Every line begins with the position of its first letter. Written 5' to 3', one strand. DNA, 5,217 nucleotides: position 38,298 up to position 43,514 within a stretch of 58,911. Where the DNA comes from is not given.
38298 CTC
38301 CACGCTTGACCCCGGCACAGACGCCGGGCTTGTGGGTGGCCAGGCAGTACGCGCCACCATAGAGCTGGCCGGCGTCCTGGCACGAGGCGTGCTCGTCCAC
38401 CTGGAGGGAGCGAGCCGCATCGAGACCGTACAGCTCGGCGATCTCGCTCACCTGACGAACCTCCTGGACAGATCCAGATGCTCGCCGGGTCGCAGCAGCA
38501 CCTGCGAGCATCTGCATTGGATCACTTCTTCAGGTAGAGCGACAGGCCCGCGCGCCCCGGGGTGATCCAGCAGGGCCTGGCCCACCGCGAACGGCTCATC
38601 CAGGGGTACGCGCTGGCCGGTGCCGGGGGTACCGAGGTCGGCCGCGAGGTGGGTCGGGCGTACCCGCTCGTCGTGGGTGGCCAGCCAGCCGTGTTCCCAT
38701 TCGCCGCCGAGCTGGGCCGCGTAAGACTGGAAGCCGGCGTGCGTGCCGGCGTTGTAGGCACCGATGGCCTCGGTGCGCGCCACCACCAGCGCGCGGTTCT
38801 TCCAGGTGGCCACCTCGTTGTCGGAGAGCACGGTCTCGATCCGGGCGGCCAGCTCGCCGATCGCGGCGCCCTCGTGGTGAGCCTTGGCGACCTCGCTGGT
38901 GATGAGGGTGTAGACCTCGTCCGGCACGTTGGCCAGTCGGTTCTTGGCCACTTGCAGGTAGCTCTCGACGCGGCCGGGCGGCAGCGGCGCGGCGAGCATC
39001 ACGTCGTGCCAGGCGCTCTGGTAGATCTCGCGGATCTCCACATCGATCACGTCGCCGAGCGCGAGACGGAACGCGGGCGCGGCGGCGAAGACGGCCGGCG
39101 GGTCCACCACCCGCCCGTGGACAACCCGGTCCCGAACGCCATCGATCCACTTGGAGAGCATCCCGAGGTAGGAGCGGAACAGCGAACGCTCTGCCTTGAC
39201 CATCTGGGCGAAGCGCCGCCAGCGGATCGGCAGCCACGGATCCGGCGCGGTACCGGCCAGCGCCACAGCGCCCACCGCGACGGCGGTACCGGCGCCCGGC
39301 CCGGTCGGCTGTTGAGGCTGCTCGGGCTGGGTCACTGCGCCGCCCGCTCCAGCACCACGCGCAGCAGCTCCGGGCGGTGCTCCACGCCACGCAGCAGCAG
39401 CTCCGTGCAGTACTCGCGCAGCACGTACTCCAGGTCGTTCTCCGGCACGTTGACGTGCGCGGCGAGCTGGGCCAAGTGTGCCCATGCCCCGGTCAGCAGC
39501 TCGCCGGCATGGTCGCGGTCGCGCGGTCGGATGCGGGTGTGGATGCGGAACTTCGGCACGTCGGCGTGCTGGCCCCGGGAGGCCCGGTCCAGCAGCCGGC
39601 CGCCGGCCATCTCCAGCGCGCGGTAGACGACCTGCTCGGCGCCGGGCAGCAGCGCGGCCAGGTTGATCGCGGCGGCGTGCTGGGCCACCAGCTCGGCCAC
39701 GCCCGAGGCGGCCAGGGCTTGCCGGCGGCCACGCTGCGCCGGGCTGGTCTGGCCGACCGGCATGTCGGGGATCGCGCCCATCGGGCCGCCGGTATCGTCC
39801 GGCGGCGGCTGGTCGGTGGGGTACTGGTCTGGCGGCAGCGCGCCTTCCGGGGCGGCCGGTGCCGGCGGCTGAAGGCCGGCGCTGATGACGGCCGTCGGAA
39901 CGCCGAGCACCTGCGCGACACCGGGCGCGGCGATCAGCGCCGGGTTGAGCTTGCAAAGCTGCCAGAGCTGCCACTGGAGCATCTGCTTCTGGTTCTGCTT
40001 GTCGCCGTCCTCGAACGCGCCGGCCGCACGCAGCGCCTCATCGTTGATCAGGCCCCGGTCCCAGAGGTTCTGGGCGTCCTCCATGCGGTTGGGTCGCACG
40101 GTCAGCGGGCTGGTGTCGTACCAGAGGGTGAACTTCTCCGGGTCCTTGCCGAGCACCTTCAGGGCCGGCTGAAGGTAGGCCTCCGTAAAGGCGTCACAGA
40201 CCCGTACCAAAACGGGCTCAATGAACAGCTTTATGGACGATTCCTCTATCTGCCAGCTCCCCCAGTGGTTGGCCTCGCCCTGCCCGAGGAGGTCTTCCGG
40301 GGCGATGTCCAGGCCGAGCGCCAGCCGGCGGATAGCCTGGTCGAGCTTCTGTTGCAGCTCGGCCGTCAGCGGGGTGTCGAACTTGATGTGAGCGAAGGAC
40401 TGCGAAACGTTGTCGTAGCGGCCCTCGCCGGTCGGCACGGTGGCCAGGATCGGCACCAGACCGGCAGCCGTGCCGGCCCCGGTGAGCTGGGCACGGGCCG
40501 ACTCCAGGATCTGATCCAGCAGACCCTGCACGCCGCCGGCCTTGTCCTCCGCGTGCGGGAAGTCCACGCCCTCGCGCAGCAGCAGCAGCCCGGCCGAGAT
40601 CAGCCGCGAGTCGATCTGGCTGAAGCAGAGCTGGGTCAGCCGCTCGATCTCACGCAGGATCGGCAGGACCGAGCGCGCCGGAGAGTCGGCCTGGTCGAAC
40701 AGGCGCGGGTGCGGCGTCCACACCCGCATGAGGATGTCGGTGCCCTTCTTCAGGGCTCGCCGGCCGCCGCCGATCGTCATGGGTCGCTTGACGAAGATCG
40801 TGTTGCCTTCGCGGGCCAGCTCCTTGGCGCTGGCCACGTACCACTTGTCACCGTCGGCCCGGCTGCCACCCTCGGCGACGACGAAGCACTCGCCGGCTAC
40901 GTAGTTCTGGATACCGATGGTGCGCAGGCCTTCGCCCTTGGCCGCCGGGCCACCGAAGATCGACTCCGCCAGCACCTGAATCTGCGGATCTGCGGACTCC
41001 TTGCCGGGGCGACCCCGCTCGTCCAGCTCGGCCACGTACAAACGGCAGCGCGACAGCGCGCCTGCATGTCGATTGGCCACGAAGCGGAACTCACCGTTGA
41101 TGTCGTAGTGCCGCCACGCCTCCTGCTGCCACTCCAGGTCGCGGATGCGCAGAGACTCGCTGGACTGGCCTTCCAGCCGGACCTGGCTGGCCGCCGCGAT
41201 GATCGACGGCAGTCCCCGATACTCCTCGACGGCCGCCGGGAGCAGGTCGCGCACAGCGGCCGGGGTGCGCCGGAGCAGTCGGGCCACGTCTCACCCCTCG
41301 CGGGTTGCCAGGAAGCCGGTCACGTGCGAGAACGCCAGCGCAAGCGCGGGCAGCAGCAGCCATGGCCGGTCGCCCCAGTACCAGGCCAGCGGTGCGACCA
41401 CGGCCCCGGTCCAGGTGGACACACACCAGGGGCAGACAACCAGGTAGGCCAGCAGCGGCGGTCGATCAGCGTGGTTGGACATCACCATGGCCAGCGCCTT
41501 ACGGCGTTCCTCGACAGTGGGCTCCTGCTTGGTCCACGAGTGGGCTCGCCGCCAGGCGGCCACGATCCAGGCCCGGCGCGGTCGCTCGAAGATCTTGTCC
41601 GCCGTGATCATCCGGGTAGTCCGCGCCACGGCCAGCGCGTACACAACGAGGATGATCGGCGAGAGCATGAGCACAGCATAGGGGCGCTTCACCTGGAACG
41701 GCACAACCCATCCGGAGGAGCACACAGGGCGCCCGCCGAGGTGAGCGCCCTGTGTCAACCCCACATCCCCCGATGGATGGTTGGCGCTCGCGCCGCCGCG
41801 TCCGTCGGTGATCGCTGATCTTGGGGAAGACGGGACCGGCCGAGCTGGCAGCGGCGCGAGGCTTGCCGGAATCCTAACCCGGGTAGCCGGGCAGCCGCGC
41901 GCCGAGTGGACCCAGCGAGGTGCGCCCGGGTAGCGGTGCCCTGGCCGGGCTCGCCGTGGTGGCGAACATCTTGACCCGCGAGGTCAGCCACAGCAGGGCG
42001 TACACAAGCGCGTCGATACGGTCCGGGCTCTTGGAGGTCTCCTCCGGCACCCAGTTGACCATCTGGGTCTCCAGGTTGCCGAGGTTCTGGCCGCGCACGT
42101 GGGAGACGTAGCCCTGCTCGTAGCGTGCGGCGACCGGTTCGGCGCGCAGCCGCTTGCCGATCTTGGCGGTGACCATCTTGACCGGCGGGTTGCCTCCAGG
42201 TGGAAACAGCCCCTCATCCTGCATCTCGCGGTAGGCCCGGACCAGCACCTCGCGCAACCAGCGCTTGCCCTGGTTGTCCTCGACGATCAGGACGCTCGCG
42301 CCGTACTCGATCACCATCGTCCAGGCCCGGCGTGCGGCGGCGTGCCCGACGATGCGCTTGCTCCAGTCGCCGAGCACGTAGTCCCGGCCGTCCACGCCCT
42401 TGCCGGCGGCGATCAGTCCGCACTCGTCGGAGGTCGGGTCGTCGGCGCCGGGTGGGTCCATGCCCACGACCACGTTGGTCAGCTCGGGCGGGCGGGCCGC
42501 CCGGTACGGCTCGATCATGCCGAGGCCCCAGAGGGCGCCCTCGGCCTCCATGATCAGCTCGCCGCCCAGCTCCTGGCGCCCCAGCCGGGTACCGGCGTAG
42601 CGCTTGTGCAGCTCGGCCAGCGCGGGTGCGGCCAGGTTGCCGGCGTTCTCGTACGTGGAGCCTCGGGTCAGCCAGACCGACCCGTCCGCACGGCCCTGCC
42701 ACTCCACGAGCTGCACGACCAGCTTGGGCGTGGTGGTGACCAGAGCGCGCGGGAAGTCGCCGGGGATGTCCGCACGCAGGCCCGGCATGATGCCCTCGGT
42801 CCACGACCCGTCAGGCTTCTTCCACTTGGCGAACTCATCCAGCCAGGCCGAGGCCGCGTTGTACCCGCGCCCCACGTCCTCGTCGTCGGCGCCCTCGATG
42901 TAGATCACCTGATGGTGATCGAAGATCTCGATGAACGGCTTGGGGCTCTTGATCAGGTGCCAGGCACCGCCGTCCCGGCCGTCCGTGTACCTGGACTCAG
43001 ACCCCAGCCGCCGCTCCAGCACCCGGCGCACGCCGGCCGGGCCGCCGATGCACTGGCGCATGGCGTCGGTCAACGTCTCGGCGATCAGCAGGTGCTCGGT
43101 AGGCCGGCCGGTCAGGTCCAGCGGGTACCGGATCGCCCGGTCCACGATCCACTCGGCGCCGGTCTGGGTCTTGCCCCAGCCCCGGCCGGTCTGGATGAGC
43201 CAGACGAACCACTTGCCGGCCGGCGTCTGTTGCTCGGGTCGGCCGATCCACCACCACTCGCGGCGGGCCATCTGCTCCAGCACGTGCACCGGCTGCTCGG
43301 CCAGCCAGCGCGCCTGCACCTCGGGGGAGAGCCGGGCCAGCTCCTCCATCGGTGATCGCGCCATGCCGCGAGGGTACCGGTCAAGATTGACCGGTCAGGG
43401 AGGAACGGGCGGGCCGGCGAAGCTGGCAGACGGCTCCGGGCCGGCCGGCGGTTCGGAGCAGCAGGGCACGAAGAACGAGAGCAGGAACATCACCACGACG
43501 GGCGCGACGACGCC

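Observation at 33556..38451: A 1,631-aa head-module protein combines a Nudix hydrolase box with an ART/PARP-like C-terminal domain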

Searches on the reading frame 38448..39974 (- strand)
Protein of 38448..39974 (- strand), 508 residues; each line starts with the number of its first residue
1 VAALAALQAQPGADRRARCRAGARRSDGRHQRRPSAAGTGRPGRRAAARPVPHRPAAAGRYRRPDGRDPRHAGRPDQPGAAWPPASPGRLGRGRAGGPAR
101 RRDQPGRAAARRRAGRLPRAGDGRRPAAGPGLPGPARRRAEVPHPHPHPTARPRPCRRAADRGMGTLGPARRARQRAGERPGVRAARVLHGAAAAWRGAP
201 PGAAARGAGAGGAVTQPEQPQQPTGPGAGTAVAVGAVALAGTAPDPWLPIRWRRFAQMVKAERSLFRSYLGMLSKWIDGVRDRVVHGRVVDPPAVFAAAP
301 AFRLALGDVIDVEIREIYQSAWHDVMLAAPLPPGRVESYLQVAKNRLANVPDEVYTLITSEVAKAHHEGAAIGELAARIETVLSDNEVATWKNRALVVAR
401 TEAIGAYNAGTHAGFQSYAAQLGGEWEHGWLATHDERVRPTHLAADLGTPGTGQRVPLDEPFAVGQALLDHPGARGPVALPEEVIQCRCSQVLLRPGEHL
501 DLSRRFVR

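Call 5: search_protein_families(library=pfam, proteins=[window:38448-39974:-], max_evalue=0.1)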
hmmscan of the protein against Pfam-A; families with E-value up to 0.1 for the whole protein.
window:38448-39974:- (508 aa): 1 family
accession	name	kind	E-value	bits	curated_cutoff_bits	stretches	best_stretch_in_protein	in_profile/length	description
PF04233.19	Phage_Mu_F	-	6.1e-11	43.5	29.6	1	358-491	3-111/112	Phage Mu protein F like protein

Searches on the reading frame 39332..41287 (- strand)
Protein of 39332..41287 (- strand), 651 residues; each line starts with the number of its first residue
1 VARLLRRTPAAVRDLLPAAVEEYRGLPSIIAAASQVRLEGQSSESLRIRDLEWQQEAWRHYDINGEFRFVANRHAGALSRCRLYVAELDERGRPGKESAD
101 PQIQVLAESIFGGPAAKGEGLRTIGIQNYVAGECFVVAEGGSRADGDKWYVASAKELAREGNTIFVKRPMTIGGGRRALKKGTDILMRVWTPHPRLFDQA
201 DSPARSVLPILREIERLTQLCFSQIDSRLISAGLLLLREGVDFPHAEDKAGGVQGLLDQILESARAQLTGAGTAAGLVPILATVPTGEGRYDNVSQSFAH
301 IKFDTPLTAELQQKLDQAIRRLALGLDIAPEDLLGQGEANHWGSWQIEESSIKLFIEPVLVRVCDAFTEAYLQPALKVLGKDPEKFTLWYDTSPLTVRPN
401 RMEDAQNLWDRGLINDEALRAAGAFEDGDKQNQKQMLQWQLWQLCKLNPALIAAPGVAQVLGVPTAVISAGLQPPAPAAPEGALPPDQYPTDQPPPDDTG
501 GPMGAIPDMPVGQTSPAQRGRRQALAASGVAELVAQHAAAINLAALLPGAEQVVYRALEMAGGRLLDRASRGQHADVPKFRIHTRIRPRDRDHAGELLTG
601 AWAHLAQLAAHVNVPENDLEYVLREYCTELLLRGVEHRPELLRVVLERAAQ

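Call 5: search_protein_families(library=pfam, proteins=[window:39332-41287:-], max_evalue=0.1)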
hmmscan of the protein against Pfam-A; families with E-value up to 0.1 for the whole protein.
window:39332-41287:- (651 aa): 1 family
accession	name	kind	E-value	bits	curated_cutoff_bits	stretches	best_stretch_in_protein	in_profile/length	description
PF09457.15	RBD-FIP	-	0.015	15.5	23.3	1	621-645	18-41/41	FIP domain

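Call 49: search_protein_families(library=phrogs, proteins=[window:39332-41287:-], max_evalue=0.001)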
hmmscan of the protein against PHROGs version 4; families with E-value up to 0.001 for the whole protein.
window:39332-41287:- (651 aa): 1 family
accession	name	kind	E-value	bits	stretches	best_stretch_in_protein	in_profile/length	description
phrog_776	-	head and packaging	4.9e-140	469.1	1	27-639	22-618/620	portal protein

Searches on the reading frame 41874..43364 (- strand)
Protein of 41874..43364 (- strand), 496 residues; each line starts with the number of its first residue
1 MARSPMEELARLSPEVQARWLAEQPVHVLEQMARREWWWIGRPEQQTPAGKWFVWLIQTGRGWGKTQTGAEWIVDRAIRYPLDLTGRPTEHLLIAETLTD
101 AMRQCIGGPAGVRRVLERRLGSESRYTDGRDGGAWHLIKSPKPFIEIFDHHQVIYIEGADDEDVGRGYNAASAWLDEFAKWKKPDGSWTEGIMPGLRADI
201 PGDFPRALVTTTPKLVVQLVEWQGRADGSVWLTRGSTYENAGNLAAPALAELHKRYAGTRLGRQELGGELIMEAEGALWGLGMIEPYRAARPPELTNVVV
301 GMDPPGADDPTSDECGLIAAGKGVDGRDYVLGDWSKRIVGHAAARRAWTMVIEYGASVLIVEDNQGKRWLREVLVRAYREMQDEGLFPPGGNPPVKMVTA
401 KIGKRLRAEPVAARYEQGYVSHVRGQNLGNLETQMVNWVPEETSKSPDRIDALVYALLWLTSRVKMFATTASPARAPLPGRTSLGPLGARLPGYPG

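Call 5: search_protein_families(library=pfam, proteins=[window:41874-43364:-], max_evalue=0.1)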
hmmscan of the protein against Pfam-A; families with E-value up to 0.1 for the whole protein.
window:41874-43364:- (496 aa): 2 families
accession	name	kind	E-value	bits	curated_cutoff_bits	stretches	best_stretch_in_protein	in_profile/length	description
PF03237.21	Terminase_6N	-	2e-10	41.1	22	1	57-279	2-208/215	Terminase large subunit, T4likevirus-type, N-terminal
PF17289.8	Terminase_6C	-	8.8e-08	32.7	22.6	1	300-458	1-153/155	Terminase RNaseH-like domain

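Call 17: search_dna_similar(query=window:41874-43364:-, collection=phages, mode=protein, max_rows=10)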
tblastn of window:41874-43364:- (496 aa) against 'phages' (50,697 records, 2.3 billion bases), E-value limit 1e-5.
Records with a match: 367; places in all: 370; records where one place covers at least 80% of the query: 103.
Best place of each record, by identity: <60% 367.
By first word of the organism name: Gordonia 173; Vibrio 64; Microbacterium 50; Arthrobacter 18; Caulobacter 6; Escherichia 6; Streptomyces 5; Salinibacter 5; Pseudomonas 5; Bacteriophage 4; and 18 more.
By host as written in the record: Gordonia terrae 3612 149; - 62; Microbacterium foliorum NRRL B-24224 31; Gordonia terrae CAG3 14; Microbacterium foliorum NRRL B-24224 SEA 12; Arthrobacter globiformis B-2979 8; Gordonia terrae NRRL B-16283 6; Microbacterium paraoxydans NRRL B-14843 5; and 47 more.
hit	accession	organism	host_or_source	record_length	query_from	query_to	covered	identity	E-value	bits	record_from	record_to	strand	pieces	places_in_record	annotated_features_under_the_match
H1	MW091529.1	Bacteriophage sp. 103231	sewage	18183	25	457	87%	38.5%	6e-62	224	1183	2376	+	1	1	DNA-packaging protein | hypothetical protein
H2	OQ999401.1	Actinomycetia phage DSL-LC01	Actinomycetia bacterium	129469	1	480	97%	34.7%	3e-45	176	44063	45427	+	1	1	terminase large subunit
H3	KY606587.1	Dinoroseobacter phage vB_DshS-R5C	Dinoroseobacter shibae DFL12T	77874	9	463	92%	35.3%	1e-52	197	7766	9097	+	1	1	large packaging protein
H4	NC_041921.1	Dinoroseobacter phage vB_DshS-R5C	Dinoroseobacter shibae DFL12T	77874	9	463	92%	35.3%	1e-52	197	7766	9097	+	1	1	terminase large subunit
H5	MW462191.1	Bacteriophage sp.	freshwater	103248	7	457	91%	35.3%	2e-55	206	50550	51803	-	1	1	terminase protein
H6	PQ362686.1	Arthrobacter phage Ranunculus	Arthrobacter globiformis B-2979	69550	48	493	90%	34.4%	8e-49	186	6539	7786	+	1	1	15: terminase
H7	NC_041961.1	Arthrobacter phage Tank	Arthrobacter sp. ATCC 21022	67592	42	494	91%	33.9%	8e-45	174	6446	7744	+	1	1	15: terminase large subunit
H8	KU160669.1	Arthrobacter phage Tank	Arthrobacter sp. ATCC 21022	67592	42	494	91%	33.9%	8e-45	174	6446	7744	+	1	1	15: terminase large subunit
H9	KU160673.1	Arthrobacter phage Wilde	Arthrobacter sp. ATCC 21022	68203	42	494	91%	33.9%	8e-45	174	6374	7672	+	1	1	15: terminase large subunit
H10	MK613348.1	Roseobacter phage CRP-6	Rhodobacteraceae bacterium FZCC0042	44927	34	461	86%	35.5%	5e-54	201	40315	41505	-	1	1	terminase large subunit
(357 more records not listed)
